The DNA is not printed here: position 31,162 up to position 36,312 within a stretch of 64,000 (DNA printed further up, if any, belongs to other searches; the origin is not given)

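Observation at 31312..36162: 1616-aa surface protein built from ~18 near-identical Asp-box (BNR) blades plus Ig-like and CarboxypepD_reg-like modules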

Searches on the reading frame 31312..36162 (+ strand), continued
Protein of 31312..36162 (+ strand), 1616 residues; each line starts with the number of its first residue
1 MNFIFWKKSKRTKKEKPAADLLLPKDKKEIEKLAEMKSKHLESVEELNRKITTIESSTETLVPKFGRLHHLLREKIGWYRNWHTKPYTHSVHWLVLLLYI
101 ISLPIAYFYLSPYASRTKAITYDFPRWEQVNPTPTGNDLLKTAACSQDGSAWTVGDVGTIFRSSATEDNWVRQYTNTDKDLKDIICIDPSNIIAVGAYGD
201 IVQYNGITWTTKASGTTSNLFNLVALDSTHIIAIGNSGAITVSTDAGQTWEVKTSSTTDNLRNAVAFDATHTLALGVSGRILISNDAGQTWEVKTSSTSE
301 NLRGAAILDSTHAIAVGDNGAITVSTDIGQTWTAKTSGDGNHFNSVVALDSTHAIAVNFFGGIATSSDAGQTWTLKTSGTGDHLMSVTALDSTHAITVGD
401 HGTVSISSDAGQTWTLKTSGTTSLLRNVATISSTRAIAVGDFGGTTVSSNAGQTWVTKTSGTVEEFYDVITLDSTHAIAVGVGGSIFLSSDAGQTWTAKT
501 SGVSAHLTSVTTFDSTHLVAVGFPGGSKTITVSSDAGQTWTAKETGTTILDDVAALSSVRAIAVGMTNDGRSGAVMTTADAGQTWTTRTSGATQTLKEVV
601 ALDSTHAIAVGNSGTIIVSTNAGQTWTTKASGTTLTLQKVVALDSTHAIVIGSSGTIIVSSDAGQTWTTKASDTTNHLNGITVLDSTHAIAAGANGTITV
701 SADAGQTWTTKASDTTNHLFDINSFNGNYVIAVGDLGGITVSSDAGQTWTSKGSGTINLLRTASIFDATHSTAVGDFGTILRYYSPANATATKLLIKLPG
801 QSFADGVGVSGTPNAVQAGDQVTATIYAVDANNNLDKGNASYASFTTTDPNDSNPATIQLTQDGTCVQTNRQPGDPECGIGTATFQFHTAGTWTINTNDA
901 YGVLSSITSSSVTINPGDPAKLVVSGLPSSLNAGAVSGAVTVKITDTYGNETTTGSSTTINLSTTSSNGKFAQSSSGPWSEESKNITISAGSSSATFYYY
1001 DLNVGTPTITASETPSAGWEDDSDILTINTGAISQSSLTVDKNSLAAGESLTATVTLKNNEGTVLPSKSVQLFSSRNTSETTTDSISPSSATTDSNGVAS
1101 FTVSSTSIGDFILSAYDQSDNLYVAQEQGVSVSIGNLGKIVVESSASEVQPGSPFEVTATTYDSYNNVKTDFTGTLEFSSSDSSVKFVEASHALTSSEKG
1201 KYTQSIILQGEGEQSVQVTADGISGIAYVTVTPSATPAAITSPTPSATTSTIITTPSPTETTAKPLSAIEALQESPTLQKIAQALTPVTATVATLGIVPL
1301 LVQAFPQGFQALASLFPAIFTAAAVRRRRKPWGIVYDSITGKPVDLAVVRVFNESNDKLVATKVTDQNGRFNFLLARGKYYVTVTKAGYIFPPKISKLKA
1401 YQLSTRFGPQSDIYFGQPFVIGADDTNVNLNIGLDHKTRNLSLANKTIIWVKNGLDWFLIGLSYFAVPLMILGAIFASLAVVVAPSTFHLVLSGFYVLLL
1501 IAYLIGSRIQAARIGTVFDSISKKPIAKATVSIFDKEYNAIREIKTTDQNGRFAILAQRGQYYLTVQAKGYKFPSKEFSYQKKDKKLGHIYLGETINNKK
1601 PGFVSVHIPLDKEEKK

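Call 12: find_homologous_proteins(query=window:31312-36162:+, max_evalue=1e-10)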
Query window:31312-36162:+ (1616 aa): 240 proteins with E <= 1e-10 among 8000 candidates; the best 120 are listed.
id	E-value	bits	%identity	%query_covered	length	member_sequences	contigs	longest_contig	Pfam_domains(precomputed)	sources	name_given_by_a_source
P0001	0.0e+0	1681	50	100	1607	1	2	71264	PF13715.13,PF02369.23,PF11974.15,PF17802.8,PF14870.13,PF13620.13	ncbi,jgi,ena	ncbi:MAG: YCF48-related protein [Patescibacteria group bacterium]|jgi:photosystem II stability/assem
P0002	0.0e+0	1363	44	99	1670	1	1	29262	PF14047.12,PF13715.13,PF11347.15,PF01060.30,PF02369.23,PF17802.8,PF24316.2,PF14870.13,PF02012.27,PF15902.13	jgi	-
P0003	0.0e+0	1288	60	52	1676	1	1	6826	PF13715.13,PF02369.23,PF14870.13,PF13620.13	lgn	-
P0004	0.0e+0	1089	43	75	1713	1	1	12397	PF13715.13,PF24316.2,PF14870.13,PF02012.27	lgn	-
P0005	1.0e-138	482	29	73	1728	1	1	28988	PF02369.23,PF14870.13,PF13620.13,PF02012.27,PF15902.13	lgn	-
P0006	3.6e-114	401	33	54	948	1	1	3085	PF14870.13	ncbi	ncbi:MAG: hypothetical protein WC444_07690, partial [Candidatus Paceibacterota bacterium]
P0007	1.3e-100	356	29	37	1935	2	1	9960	PF09699.16,PF14537.12,PF25059.2,PF14870.13,PF02012.27,PF00041.28,PF15902.13,PF14522.12,PF22113.2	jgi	-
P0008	6.2e-99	350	33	42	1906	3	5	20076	PF14870.13,PF13401.13,PF13191.13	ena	-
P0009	1.9e-79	286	36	34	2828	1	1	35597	PF23598.2,PF17957.8,PF00560.40,PF25852.1,PF12799.14,PF13855.13,PF21471.4,PF00041.28,PF00082.28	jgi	jgi:subtilisin family serine protease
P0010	2.2e-79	285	30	44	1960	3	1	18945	PF07610.18,PF22067.3,PF24534.2,PF24507.2,PF24499.2,PF02012.27,PF22544.3,PF15902.13,PF13088.13,PF22073.3,PF15780.12,PF22064.3,PF14874.13,PF22066.3,PF14870.13,PF26015.1,PF12371.15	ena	-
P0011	7.8e-76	274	29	43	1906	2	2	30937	PF09699.16,PF14537.12,PF14870.13,PF02012.27,PF00041.28,PF15902.13,PF14522.12,PF22113.2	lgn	-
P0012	1.7e-75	273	33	31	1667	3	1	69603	PF13715.13,PF14870.13,PF00041.28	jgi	-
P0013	9.4e-72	260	29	34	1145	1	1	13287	PF18962.8,PF14870.13,PF02012.27,PF15902.13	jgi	jgi:photosystem II stability/assembly factor-like uncharacterized protein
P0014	1.3e-68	250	27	40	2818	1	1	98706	PF01833.31,PF18986.6,PF07100.17,PF14870.13,PF15902.13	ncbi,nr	ncbi:MAG: DUF5719 family protein [Actinomycetota bacterium]|nr:DUF5719 family protein [Actinomycetot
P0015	1.3e-66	243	34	36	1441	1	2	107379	PF05595.17,PF07693.21,PF08622.17,PF14870.13,PF19462.5,PF02012.27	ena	-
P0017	1.7e-65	239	28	47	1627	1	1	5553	PF14870.13,PF00041.28,PF15902.13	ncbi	ncbi:MAG: YCF48-related protein, partial [Actinomycetes bacterium]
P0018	6.7e-63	231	27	39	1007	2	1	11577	PF14870.13,PF02012.27,PF15902.13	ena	-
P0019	1.3e-59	220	30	35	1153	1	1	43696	PF07610.18,PF18962.8,PF14870.13,PF12371.15,PF02012.27,PF22544.3,PF15902.13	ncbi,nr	ncbi:MAG: T9SS type A sorting domain-containing protein [Ignavibacteriae bacterium]|nr:T9SS type A s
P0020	1.8e-59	219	27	37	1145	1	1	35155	PF15780.12,PF18962.8,PF25852.1,PF14870.13,PF22544.3,PF15902.13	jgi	-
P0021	2.1e-59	219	34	36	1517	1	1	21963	PF25174.2,PF07693.21,PF25852.1,PF14870.13,PF02012.27,PF15902.13,PF20763.3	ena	-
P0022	9.7e-59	217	30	35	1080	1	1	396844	PF07679.23,PF13895.13,PF13927.13,PF14870.13,PF02012.27,PF15902.13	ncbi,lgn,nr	nr:YCF48-related protein [uncultured Albidiferax sp.]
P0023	1.2e-57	213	27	45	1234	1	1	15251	PF22073.3,PF15780.12,PF18962.8,PF14870.13,PF02012.27,PF22544.3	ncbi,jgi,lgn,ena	jgi:photosystem II stability/assembly factor-like uncharacterized protein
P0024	5.6e-57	211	31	36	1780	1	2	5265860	PF07953.21,PF00404.25,PF13385.14,PF18962.8,PF14870.13,PF19077.7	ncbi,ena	-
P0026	3.8e-54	202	30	37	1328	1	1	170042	PF13573.13,PF18962.8,PF14870.13,PF19081.7,PF02012.27,PF15902.13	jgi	jgi:photosystem II stability/assembly factor-like uncharacterized protein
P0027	3.9e-54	202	31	35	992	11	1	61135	PF22352.3,PF00801.27,PF14870.13,PF08329.17,PF02012.27,PF15902.13,PF18911.7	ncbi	ncbi:MAG: PKD domain-containing protein [Chitinivorax sp.]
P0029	5.1e-54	201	35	38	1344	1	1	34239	PF22297.2,PF14870.13,PF02012.27,PF15902.13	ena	-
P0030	8.5e-53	197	29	31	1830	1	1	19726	PF07610.18,PF22067.3,PF24507.2,PF13620.13,PF17210.10,PF02012.27,PF22544.3,PF15902.13,PF22073.3,PF15780.12,PF24798.3,PF14870.13,PF13860.13,PF12371.15,PF22904.4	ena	-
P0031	9.7e-53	197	27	42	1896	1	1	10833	PF09699.16,PF14537.12,PF25788.3,PF14870.13,PF00041.28,PF15902.13,PF14522.12,PF22113.2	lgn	-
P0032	1.8e-50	190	31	35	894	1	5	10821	PF18962.8,PF14870.13,PF02012.27,PF15902.13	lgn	-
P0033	7.9e-50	187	28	43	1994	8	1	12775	PF09699.16,PF14537.12,PF14870.13,PF00041.28,PF15902.13,PF14522.12,PF22113.2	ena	-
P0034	1.2e-49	187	27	34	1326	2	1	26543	PF13573.13,PF18962.8,PF14870.13,PF19081.7,PF11589.15,PF02012.27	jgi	jgi:photosystem II stability/assembly factor-like uncharacterized protein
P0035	1.5e-49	187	31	35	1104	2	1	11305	PF14870.13,PF15902.13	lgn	-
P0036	1.7e-49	186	32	39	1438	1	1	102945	PF18962.8,PF14870.13,PF02012.27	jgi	jgi:photosystem II stability/assembly factor-like uncharacterized protein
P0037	3.0e-48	182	28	37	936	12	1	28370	PF19408.6,PF18962.8,PF14870.13,PF15902.13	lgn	-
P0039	1.9e-47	180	30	28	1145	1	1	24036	PF07610.18,PF18962.8,PF25852.1,PF14870.13,PF02012.27,PF22544.3,PF15902.13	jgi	jgi:photosystem II stability/assembly factor-like uncharacterized protein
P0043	1.4e-44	170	30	33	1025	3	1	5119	PF00932.26,PF18962.8,PF14870.13,PF16215.12,PF02012.27,PF15902.13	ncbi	-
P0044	2.4e-44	169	29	41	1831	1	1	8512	PF01833.31,PF18986.6,PF14870.13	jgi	-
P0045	1.1e-43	167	33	31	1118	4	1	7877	PF18962.8,PF14870.13,PF24595.2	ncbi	-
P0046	1.5e-43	167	31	31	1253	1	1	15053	PF13573.13,PF18962.8,PF14870.13,PF19081.7,PF02012.27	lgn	-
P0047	9.0e-43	164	26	33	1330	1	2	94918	PF14870.13,PF15902.13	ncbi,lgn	-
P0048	1.7e-41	160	29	43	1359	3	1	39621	PF01833.31,PF14870.13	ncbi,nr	ncbi:MAG: IPT/TIG domain-containing protein, partial [Actinobacteria bacterium]|nr:IPT/TIG domain-co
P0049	1.7e-41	160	32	33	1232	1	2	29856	PF14870.13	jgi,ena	-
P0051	4.3e-41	159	33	26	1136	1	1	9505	PF14870.13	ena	-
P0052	1.1e-40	157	25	36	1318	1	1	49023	PF14870.13,PF02012.27,PF15902.13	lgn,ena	-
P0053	1.3e-40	157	31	28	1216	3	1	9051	PF01833.31,PF14870.13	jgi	jgi:photosystem II stability/assembly factor-like uncharacterized protein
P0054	2.6e-40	156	27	31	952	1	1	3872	PF14870.13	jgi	jgi:photosystem II stability/assembly factor-like uncharacterized protein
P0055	3.7e-40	155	28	33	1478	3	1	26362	PF07693.21,PF25852.1,PF14870.13,PF02012.27,PF15902.13,PF13191.13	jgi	-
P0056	5.5e-39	152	26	34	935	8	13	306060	PF19408.6,PF18962.8,PF14870.13,PF15902.13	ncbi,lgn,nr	nr:YCF48-related protein [Algoriphagus marinus]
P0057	1.7e-38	150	28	33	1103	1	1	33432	PF25852.1,PF14870.13,PF15892.12,PF02012.27,PF15902.13,PF13088.13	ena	-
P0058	2.2e-38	150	30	34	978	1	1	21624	PF14870.13,PF17210.10,PF15902.13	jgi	jgi:photosystem II stability/assembly factor-like uncharacterized protein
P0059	2.8e-38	149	28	30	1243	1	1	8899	PF00932.26,PF18962.8,PF14870.13,PF16215.12,PF02012.27,PF15902.13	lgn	-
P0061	6.6e-38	148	26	35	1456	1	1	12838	PF25174.2,PF07693.21,PF15899.12,PF14870.13,PF02012.27,PF15902.13,PF13088.13,PF23414.2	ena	-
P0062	3.3e-37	146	27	30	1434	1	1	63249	PF00801.27,PF00629.31,PF14870.13,PF13860.13,PF15902.13,PF18911.7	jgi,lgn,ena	-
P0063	9.8e-37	144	30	29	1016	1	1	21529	PF07610.18,PF22067.3,PF24507.2,PF02012.27,PF22544.3,PF15902.13,PF22073.3,PF15780.12,PF22064.3,PF25852.1,PF14870.13,PF24770.2,PF12371.15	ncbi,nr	ncbi:MAG: choice-of-anchor D domain-containing protein [Bacteroidetes bacterium]|nr:choice-of-anchor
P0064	1.2e-36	144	34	16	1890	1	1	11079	PF14870.13,PF15902.13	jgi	jgi:photosystem II stability/assembly factor-like uncharacterized protein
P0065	2.7e-36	143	28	35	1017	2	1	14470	PF22073.3,PF15780.12,PF07610.18,PF25852.1,PF14870.13,PF22067.3,PF24507.2,PF12371.15,PF02012.27,PF22544.3,PF15902.13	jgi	jgi:photosystem II stability/assembly factor-like uncharacterized protein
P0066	3.5e-36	142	26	38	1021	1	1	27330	PF22073.3,PF15780.12,PF07610.18,PF18962.8,PF25852.1,PF14870.13,PF22067.3,PF24507.2,PF02012.27,PF22544.3,PF15902.13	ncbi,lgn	-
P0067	4.7e-36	142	28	36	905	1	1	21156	PF18962.8,PF14870.13,PF13620.13,PF02012.27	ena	-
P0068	6.5e-36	141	25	28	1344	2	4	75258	PF25852.1,PF14870.13,PF02012.27,PF15902.13,PF13088.13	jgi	jgi:photosystem II stability/assembly factor-like uncharacterized protein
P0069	1.1e-35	141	26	33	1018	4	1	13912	PF22073.3,PF15780.12,PF07610.18,PF14870.13,PF22067.3,PF24507.2,PF12371.15,PF02012.27,PF22544.3,PF15902.13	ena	-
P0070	1.2e-35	140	26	39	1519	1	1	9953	PF25852.1,PF14870.13,PF02012.27,PF15902.13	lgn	-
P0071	1.8e-35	140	27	28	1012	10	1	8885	PF18962.8,PF14870.13,PF02012.27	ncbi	-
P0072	5.7e-35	138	32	32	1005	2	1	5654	PF07679.23,PF13895.13,PF13927.13,PF14870.13,PF02012.27,PF15902.13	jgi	jgi:photosystem II stability/assembly factor-like uncharacterized protein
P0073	7.0e-35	138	29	31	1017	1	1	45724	PF22073.3,PF15780.12,PF07610.18,PF14870.13,PF22067.3,PF24507.2,PF12371.15,PF02012.27,PF22544.3,PF15902.13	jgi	jgi:photosystem II stability/assembly factor-like uncharacterized protein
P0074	2.7e-34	136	27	35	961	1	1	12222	PF13715.13,PF25020.2,PF15976.12,PF14870.13,PF13620.13,PF02012.27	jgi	-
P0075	4.5e-34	135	28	28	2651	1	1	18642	PF02369.23,PF23616.2,PF18565.8,PF13753.13,PF09134.17,PF00630.26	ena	-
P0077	7.2e-34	135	26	38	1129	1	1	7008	PF14870.13,PF02012.27,PF15902.13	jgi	jgi:photosystem II stability/assembly factor-like uncharacterized protein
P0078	9.8e-34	134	29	38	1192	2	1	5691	PF07679.23,PF13927.13,PF25852.1,PF14870.13,PF02012.27,PF15902.13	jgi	-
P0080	7.6e-33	131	27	52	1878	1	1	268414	PF14870.13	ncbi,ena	-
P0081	1.2e-32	131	28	32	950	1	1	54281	PF00932.26,PF18962.8,PF14870.13,PF13860.13,PF02012.27,PF15902.13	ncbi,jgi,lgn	-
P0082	1.4e-32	130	34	30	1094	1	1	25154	PF07679.23,PF13927.13,PF14870.13,PF02012.27,PF15902.13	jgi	jgi:photosystem II stability/assembly factor-like uncharacterized protein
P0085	7.1e-32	128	28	24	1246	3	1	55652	PF25852.1,PF14870.13,PF02012.27,PF15902.13,PF13088.13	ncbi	ncbi:MAG: hypothetical protein CO108_28765, partial [Deltaproteobacteria bacterium CG_4_9_14_3_um_fi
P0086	7.9e-32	128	30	31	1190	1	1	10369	PF14870.13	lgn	-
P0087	1.0e-31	127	30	35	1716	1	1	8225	PF09699.16,PF14537.12,PF25059.2,PF23376.2,PF25788.3,PF14870.13,PF00041.28,PF15902.13,PF14522.12,PF22113.2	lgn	-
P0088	1.2e-31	127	29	16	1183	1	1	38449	PF14870.13,PF02012.27,PF15902.13,PF23414.2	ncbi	-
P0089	1.2e-31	127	27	32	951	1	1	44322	PF00932.26,PF18962.8,PF14870.13,PF13860.13,PF15902.13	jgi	jgi:photosystem II stability/assembly factor-like uncharacterized protein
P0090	6.3e-31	125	26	25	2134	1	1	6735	PF15899.12,PF24316.2,PF14870.13,PF02012.27,PF15902.13,PF13403.12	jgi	jgi:hypothetical protein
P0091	1.3e-30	124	27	35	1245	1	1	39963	PF07679.23,PF13927.13,PF25852.1,PF14870.13,PF02012.27,PF15902.13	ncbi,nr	ncbi:MAG: hypothetical protein C0505_06350 [Leptothrix sp. (in: Bacteria)]|nr:hypothetical protein [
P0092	6.4e-30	122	32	31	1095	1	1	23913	PF07679.23,PF13927.13,PF14870.13,PF02012.27,PF15902.13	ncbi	-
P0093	7.6e-30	121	34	27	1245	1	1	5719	PF14870.13,PF15902.13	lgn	-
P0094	1.5e-29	120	36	21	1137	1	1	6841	PF14870.13,PF19077.7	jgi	jgi:photosystem II stability/assembly factor-like uncharacterized protein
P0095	1.6e-29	120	28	36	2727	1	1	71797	PF07495.20,PF00801.27,PF17957.8,PF00963.25,PF13750.13,PF13620.13,PF17210.10,PF02012.27,PF15902.13,PF13715.13,PF25778.2,PF14870.13,PF09430.17,PF06739.18,PF22904.4,PF13946.12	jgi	jgi:photosystem II stability/assembly factor-like uncharacterized protein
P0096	3.7e-29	119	33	17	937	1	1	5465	PF02494.23,PF13731.12,PF14870.13,PF15902.13,PF19077.7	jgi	jgi:photosystem II stability/assembly factor-like uncharacterized protein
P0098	1.3e-28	117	27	30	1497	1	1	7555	PF07693.21,PF14870.13,PF20693.4,PF02012.27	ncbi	ncbi:MAG: YCF48-related protein [Cellvibrionaceae bacterium]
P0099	2.4e-28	116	30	33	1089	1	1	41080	PF07679.23,PF13927.13,PF14870.13,PF02012.27,PF15902.13,PF13088.13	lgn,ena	-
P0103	8.5e-28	114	32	30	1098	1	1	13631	PF07679.23,PF13927.13,PF14870.13,PF02012.27,PF15902.13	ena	-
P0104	5.5e-27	112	30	31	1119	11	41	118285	PF07679.23,PF13927.13,PF14870.13,PF02012.27,PF15902.13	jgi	jgi:photosystem II stability/assembly factor-like uncharacterized protein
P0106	2.1e-26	110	30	29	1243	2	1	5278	PF07679.23,PF13927.13,PF25852.1,PF14870.13,PF02012.27,PF15902.13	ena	-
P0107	6.0e-26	108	24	29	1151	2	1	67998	PF18962.8,PF14870.13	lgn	-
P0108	3.9e-25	106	24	36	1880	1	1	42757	PF25852.1,PF14870.13,PF02012.27,PF15902.13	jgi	jgi:photosystem II stability/assembly factor-like uncharacterized protein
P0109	5.8e-25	105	28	35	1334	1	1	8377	PF06452.17,PF24517.3,PF00688.25,PF14870.13,PF13620.13,PF06848.18,PF17210.10,PF02012.27,PF15902.13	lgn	-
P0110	9.2e-25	104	26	35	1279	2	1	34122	PF06452.17,PF14870.13,PF02012.27,PF15902.13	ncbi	-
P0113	3.2e-24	103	27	38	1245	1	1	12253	PF07679.23,PF13927.13,PF25852.1,PF14870.13,PF02012.27,PF15902.13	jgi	-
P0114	4.5e-24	102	30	20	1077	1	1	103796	PF14870.13,PF15902.13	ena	-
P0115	5.2e-24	102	34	18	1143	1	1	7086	PF01391.24,PF14870.13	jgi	jgi:photosystem II stability/assembly factor-like uncharacterized protein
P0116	8.8e-24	101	28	27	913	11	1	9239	PF22073.3,PF15780.12,PF07610.18,PF18962.8,PF14870.13,PF02012.27,PF22544.3,PF15902.13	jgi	-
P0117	1.1e-23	101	25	32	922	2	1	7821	PF18962.8,PF14870.13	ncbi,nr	ncbi:MAG TPA: YCF48-related protein [Bacteroidia bacterium]|nr:YCF48-related protein [Bacteroidia ba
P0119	2.2e-23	100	24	37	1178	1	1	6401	PF18962.8,PF25852.1,PF14870.13,PF15902.13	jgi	jgi:photosystem II stability/assembly factor-like uncharacterized protein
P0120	2.7e-23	100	27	34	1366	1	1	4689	PF06452.17,PF24517.3,PF14870.13,PF02012.27,PF15902.13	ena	-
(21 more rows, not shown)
